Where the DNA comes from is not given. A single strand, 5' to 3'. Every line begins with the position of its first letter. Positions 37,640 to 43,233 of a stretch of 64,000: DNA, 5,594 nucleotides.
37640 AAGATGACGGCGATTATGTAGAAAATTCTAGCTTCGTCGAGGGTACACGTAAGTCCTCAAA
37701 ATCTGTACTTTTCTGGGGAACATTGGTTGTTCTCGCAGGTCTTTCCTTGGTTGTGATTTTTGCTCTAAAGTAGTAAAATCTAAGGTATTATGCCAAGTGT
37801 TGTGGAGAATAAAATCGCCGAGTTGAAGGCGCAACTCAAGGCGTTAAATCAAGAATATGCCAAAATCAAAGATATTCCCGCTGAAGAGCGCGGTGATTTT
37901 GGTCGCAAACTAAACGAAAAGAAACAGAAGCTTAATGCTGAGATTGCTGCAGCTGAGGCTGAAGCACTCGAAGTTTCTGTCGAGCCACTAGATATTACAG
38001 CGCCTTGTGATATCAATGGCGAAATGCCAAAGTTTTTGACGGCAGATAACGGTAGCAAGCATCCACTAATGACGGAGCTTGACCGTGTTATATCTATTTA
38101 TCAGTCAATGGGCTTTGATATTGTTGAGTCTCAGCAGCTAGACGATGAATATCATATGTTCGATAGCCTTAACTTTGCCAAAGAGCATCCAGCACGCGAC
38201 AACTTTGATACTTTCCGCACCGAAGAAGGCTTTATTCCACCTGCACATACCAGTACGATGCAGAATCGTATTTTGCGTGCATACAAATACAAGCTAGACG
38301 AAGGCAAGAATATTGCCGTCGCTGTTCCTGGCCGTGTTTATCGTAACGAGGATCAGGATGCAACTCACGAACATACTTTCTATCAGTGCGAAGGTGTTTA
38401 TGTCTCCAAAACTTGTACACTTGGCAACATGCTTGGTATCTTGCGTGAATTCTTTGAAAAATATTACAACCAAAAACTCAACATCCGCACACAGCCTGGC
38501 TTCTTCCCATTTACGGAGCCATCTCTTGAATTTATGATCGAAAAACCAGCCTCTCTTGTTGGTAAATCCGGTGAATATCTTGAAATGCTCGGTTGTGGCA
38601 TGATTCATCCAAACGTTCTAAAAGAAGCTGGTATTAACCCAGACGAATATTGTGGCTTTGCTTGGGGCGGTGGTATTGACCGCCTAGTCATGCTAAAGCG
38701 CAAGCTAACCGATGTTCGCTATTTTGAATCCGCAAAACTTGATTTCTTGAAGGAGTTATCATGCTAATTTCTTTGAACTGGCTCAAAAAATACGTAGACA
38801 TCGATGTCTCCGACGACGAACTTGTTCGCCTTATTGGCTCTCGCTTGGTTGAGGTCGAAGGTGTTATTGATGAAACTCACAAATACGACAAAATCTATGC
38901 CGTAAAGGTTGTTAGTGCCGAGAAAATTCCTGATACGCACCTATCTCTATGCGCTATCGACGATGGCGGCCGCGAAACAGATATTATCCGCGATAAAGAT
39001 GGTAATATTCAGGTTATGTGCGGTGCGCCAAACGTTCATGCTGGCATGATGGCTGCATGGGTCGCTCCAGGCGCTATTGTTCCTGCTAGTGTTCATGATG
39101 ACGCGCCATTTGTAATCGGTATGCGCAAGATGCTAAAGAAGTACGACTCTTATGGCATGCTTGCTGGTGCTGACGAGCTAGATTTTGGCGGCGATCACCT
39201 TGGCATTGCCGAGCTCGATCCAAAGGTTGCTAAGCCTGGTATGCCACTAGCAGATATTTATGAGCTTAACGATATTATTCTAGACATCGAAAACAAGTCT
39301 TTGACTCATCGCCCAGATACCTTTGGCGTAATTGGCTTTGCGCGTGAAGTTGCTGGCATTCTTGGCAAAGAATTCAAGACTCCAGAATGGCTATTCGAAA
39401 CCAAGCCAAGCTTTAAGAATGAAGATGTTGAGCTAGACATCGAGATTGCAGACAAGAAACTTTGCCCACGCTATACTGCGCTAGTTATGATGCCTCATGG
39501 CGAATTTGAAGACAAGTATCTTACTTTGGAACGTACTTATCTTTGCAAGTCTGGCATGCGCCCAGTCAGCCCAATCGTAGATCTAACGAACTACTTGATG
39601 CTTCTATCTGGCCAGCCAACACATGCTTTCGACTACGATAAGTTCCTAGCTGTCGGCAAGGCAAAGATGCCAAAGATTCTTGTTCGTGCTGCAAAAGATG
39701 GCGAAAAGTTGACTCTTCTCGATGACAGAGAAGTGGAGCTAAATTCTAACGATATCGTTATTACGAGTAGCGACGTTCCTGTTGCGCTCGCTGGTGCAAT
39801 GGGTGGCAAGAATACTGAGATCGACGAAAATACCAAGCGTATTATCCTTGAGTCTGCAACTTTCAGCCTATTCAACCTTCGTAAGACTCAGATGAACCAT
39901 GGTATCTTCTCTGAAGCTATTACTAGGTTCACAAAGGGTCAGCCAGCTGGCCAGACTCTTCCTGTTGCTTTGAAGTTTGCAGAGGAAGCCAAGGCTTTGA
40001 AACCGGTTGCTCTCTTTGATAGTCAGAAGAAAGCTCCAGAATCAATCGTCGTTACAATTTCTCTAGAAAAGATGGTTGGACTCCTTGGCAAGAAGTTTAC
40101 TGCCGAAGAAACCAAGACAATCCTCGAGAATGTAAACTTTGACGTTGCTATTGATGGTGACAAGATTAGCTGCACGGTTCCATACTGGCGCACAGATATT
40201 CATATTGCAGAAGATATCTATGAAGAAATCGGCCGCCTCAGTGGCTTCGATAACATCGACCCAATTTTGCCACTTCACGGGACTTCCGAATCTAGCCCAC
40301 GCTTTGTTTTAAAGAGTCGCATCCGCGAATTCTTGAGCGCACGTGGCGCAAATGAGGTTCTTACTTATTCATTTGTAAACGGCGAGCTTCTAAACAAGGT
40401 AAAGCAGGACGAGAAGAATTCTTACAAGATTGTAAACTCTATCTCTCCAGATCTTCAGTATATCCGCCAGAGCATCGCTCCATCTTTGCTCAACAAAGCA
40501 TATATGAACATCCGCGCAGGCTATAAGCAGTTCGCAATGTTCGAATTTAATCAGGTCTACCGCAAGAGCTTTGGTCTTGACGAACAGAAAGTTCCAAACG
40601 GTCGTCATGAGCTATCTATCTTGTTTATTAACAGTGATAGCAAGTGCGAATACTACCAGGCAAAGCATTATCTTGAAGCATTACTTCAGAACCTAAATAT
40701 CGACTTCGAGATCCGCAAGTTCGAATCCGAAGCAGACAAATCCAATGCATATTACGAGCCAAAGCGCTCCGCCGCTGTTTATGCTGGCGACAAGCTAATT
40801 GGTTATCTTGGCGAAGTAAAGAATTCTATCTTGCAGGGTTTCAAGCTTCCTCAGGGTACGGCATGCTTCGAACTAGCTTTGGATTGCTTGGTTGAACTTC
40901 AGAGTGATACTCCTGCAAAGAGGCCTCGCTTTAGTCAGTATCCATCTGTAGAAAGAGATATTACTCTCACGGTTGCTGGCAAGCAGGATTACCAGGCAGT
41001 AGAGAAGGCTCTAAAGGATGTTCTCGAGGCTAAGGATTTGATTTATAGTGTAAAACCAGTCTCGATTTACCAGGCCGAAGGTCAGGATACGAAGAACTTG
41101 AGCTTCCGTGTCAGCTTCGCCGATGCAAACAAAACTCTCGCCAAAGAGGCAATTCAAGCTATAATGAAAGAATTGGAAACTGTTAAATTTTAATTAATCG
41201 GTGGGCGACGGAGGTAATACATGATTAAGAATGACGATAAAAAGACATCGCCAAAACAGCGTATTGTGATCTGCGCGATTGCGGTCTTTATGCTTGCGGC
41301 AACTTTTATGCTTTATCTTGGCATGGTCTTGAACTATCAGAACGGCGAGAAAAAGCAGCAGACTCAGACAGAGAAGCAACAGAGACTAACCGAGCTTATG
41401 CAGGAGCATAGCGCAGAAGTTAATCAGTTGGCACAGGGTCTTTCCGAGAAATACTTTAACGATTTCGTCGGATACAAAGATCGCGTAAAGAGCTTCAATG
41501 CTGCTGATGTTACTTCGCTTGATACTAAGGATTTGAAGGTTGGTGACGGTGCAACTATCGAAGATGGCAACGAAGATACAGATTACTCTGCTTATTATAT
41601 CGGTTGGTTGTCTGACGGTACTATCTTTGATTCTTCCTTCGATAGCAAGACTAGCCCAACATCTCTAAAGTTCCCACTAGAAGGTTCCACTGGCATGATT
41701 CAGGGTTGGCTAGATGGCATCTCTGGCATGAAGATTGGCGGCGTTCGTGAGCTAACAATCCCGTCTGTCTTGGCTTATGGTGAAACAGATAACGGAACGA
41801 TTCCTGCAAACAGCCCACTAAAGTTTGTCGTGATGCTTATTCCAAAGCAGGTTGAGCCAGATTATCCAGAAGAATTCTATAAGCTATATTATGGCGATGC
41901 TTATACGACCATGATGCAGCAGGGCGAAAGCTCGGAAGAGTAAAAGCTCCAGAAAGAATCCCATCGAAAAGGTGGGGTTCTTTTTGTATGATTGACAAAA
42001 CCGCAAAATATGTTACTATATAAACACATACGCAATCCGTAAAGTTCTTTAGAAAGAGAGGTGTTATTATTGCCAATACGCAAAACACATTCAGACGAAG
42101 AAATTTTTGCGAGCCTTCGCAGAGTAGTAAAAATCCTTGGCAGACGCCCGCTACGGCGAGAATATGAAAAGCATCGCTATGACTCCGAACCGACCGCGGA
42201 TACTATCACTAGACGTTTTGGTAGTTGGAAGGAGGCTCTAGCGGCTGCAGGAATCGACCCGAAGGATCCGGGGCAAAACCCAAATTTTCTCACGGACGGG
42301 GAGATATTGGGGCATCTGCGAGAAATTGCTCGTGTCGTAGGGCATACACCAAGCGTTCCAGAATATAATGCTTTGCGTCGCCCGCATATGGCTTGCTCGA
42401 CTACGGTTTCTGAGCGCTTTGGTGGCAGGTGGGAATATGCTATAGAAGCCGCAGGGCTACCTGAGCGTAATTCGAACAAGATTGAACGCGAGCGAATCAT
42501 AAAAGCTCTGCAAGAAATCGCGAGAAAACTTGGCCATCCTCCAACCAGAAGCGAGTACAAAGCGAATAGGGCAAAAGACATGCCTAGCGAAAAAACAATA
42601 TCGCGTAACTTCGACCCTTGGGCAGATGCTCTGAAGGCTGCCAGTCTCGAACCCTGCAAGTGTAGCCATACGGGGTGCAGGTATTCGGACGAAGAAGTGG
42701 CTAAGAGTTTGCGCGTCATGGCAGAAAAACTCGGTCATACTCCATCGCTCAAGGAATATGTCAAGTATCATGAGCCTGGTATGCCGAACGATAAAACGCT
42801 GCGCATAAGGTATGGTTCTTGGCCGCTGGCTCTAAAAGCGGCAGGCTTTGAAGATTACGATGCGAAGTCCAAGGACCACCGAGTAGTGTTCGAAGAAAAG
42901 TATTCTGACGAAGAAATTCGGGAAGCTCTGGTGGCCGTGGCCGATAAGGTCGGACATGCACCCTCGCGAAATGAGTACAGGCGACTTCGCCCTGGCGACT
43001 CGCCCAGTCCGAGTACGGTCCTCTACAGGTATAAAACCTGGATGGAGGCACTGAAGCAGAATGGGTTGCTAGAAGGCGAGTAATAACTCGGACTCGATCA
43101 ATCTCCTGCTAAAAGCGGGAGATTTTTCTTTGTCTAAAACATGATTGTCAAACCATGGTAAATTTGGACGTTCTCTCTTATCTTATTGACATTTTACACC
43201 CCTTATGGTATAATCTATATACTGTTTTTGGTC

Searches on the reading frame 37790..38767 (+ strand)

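Call 105: search_protein_families(library=pfam, proteins=[window:37790-38767:+], max_evalue=0.00001)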
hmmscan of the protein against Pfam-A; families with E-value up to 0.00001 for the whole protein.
window:37790-38767:+ (325 aa): 1 family
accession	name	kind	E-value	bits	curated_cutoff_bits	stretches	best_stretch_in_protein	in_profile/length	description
PF01409.25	tRNA-synt_2d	-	1.8e-67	227.8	19.8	1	85-322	11-245/246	tRNA synthetases class II core domain (F)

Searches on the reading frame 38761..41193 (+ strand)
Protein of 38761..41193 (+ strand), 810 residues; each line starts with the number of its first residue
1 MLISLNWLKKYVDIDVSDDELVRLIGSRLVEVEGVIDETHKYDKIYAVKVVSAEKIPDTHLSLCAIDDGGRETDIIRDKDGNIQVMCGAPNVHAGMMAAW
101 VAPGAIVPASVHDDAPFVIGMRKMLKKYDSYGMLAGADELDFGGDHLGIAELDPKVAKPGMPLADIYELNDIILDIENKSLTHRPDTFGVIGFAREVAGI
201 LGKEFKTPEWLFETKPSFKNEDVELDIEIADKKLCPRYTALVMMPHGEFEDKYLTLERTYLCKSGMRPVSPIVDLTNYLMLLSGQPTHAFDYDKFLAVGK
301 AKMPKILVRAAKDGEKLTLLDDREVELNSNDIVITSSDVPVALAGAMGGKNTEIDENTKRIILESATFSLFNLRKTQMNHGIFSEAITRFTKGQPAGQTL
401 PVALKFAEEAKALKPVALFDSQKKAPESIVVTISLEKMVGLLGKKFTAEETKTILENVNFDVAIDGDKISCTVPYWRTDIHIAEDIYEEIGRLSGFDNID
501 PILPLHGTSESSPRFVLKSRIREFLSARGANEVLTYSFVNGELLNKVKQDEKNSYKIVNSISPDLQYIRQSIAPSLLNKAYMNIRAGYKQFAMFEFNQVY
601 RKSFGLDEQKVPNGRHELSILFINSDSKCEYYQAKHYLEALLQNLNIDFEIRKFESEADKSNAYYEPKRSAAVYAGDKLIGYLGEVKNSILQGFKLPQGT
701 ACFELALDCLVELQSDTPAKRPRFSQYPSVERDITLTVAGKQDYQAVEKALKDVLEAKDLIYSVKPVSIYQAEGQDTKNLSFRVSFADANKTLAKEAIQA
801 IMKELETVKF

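Call 105: search_protein_families(library=pfam, proteins=[window:38761-41193:+], max_evalue=0.00001)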
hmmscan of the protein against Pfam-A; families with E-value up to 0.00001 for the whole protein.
window:38761-41193:+ (810 aa): 4 families
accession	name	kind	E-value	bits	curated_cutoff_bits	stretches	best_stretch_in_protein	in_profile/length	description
PF03483.22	B3_4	-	2.2e-42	145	29.3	1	235-400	2-159/174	B3/4 domain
PF17759.6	tRNA_synthFbeta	-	1.4e-39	136.3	22.4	1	510-707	14-214/214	Phenylalanyl tRNA synthetase beta chain CLM domain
PF03484.21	B5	-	2.8e-17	63.1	28.6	1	431-496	1-67/67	tRNA synthetase B5 domain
PF03147.19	FDX-ACB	-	4.2e-13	50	31.1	1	725-805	1-81/94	Ferredoxin-fold anticodon binding domain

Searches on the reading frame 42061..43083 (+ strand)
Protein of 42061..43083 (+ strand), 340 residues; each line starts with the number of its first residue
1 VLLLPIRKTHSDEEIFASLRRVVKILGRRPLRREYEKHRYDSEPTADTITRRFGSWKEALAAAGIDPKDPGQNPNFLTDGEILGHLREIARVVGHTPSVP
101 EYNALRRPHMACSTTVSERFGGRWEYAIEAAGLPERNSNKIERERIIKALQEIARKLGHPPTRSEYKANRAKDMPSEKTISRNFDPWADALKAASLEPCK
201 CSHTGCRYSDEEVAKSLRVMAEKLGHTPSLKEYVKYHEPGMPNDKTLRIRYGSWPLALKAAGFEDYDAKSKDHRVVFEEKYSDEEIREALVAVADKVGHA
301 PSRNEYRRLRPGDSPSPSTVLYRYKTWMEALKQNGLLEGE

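Call 105: search_protein_families(library=pfam, proteins=[window:42061-43083:+], max_evalue=0.00001)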
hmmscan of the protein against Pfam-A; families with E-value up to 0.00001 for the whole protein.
window:42061-43083:+ (340 aa): 1 family
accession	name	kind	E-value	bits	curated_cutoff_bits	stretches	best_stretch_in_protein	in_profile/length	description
PF18780.6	HNH_repeat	-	1.2e-68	227.7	26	5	11-66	2-54/54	Homing endonuclease associated repeat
